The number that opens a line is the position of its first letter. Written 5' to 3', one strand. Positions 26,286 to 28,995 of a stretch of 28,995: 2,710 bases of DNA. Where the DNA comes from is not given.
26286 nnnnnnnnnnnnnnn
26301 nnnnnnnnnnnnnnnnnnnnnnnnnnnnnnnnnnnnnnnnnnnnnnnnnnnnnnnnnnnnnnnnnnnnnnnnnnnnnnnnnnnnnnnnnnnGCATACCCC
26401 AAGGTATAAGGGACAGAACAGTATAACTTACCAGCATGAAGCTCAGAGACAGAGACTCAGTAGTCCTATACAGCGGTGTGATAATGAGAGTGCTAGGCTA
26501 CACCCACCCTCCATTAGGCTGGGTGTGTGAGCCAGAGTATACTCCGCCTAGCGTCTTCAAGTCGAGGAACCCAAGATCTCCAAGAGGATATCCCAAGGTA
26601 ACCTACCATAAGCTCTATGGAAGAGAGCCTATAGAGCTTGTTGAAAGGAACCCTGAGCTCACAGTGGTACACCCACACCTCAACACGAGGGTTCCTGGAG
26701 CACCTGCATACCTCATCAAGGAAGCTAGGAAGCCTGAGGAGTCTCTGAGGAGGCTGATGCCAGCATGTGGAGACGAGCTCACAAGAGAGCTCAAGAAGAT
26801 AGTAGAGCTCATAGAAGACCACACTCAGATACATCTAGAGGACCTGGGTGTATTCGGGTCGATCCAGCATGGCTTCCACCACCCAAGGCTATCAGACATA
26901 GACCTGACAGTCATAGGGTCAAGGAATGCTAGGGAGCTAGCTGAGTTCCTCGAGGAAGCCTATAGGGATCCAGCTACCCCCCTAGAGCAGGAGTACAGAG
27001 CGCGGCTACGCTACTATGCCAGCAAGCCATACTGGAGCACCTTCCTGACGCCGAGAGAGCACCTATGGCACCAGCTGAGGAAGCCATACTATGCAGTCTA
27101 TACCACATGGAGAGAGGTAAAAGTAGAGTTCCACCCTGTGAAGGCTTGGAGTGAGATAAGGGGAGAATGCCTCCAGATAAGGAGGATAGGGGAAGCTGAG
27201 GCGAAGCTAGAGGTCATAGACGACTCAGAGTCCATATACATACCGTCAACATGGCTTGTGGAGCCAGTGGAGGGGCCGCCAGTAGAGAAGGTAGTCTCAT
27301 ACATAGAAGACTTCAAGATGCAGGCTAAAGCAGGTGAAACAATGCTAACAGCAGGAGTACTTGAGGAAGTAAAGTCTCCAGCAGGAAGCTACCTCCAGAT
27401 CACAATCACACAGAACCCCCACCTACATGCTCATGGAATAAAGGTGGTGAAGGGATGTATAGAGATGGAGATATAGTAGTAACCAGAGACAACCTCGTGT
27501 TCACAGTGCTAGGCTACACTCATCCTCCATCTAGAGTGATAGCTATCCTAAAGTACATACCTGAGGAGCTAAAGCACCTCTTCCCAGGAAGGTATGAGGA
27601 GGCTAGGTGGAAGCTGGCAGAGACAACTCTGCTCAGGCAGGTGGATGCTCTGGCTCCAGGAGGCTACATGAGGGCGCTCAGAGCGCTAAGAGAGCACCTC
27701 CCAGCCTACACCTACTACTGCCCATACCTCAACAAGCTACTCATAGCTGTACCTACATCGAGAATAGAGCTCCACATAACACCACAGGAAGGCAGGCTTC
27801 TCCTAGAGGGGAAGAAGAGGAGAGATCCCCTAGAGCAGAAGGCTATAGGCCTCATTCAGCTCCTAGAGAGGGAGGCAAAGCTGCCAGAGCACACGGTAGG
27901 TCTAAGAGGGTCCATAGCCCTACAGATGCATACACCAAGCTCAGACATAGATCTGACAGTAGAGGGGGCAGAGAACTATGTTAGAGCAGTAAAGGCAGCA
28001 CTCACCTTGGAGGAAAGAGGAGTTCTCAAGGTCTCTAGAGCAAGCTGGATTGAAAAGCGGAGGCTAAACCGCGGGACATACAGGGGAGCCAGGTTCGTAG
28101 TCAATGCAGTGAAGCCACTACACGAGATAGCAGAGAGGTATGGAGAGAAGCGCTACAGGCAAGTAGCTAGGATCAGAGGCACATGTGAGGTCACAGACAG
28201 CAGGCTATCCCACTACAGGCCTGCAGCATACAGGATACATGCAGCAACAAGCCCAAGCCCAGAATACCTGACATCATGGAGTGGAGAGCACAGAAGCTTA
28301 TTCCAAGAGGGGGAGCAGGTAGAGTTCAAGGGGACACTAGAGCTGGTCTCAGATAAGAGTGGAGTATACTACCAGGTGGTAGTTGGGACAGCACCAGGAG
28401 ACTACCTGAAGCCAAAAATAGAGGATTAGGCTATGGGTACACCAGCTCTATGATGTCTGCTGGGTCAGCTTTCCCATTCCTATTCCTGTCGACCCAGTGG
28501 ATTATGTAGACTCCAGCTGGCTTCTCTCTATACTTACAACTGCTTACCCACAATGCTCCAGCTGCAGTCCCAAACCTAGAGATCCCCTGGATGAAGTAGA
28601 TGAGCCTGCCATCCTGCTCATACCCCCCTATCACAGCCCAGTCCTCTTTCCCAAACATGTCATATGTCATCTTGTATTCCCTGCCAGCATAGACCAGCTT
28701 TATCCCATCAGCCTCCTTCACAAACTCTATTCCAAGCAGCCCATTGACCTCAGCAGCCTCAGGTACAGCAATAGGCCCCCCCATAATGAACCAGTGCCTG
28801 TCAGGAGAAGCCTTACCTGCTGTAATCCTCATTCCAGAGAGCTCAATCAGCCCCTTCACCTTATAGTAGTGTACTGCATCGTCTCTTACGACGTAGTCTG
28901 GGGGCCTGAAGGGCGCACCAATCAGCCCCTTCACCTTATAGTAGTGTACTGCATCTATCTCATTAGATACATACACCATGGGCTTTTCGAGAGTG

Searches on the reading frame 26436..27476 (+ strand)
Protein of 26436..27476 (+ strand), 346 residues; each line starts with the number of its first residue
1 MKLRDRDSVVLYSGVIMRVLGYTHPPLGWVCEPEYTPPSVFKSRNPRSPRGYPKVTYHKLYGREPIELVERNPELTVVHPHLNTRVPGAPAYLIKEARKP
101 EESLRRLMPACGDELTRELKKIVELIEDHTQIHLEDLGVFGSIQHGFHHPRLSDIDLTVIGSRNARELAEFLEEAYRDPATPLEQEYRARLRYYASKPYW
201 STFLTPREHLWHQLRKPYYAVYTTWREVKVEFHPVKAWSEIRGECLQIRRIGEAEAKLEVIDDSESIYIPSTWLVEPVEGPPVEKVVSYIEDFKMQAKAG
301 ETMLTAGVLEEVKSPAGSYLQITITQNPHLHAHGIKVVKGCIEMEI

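Call 4: search_protein_families(library=pfam, proteins=[window:26436-27476:+], max_evalue=1)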
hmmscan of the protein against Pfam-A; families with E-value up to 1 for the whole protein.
window:26436-27476:+ (346 aa): 2 families
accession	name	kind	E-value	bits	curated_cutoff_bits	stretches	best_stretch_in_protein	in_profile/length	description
PF01909.29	NTP_transf_2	-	2.6e-05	25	21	1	121-188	3-54/93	Nucleotidyltransferase domain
PF18765.7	Polbeta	-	0.0014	19.2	26.9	1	120-169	1-49/93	Polymerase beta, Nucleotidyltransferase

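Call 15: search_protein_families(library=ncbifam, proteins=[window:26436-27476:+], max_evalue=1)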
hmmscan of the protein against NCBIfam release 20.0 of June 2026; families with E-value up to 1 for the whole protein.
window:26436-27476:+ (346 aa): 2 families
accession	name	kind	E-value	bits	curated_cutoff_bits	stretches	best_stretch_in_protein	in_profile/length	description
NF010309.0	PRK13746.1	subfamily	0.013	14.8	193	1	113-162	7-55/263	aminoglycoside adenylyltransferase family protein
NF012157.0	ANT_3pp_I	equivalog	0.19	11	375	1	114-162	2-49/256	AadA family aminoglycoside 3''-O-nucleotidyltransferase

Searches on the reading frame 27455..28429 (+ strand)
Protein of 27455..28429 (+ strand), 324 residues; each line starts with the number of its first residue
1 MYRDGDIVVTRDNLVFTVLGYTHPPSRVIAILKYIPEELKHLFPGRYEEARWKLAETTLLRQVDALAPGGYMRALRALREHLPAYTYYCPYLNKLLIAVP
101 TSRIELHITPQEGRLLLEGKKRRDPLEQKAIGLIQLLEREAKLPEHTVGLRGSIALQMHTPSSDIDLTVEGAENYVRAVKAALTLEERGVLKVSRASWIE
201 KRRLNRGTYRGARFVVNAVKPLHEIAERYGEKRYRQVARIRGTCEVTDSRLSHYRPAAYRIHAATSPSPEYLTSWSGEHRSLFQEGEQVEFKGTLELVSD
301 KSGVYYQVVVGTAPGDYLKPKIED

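Call 4: search_protein_families(library=pfam, proteins=[window:27455-28429:+], max_evalue=1)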
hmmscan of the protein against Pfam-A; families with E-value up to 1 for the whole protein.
window:27455-28429:+ (324 aa): 4 families
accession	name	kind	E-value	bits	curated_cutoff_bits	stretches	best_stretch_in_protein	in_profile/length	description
PF01909.29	NTP_transf_2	-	0.018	15.9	21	1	145-177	14-46/93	Nucleotidyltransferase domain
PF18765.7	Polbeta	-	0.077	13.6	26.9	1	150-188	18-58/93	Polymerase beta, Nucleotidyltransferase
PF22600.2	MTPAP-like_central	-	0.16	12.5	27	1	141-176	35-70/139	Poly(A) RNA polymerase, mitochondrial-like, central palm domain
PF14091.12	DUF4269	-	0.18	12.5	28.9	1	141-172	10-41/151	Domain of unknown function (DUF4269)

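Call 15: search_protein_families(library=ncbifam, proteins=[window:27455-28429:+], max_evalue=1)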
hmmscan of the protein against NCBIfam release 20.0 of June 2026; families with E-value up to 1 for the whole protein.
window:27455-28429:+ (324 aa): 1 family
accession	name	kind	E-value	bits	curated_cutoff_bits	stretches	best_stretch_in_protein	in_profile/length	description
NF047752.1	MntA_antitoxin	equivalog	0.18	11.7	60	1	148-175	10-39/106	type VII toxin-antitoxin system MntA family adenylyltransferase antitoxin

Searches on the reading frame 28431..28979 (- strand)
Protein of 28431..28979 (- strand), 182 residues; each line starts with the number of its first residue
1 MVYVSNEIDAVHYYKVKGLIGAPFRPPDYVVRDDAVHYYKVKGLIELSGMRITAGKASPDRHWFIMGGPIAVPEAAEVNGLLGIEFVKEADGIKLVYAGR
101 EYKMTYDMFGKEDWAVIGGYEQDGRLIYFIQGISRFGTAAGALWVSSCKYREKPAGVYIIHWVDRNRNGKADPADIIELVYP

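Call 4: search_protein_families(library=pfam, proteins=[window:28431-28979:-], max_evalue=1)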
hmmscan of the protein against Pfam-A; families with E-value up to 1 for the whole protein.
window:28431-28979:- (182 aa): 0 families

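Call 15: search_protein_families(library=ncbifam, proteins=[window:28431-28979:-], max_evalue=1)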
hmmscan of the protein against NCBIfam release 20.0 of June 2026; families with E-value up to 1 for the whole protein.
window:28431-28979:- (182 aa): 1 family
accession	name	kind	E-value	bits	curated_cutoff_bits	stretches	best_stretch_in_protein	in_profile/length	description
NF040922.1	flgE_Caulobact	equivalog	0.27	10.2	750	1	134-179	106-152/505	flagellar hook protein FlgE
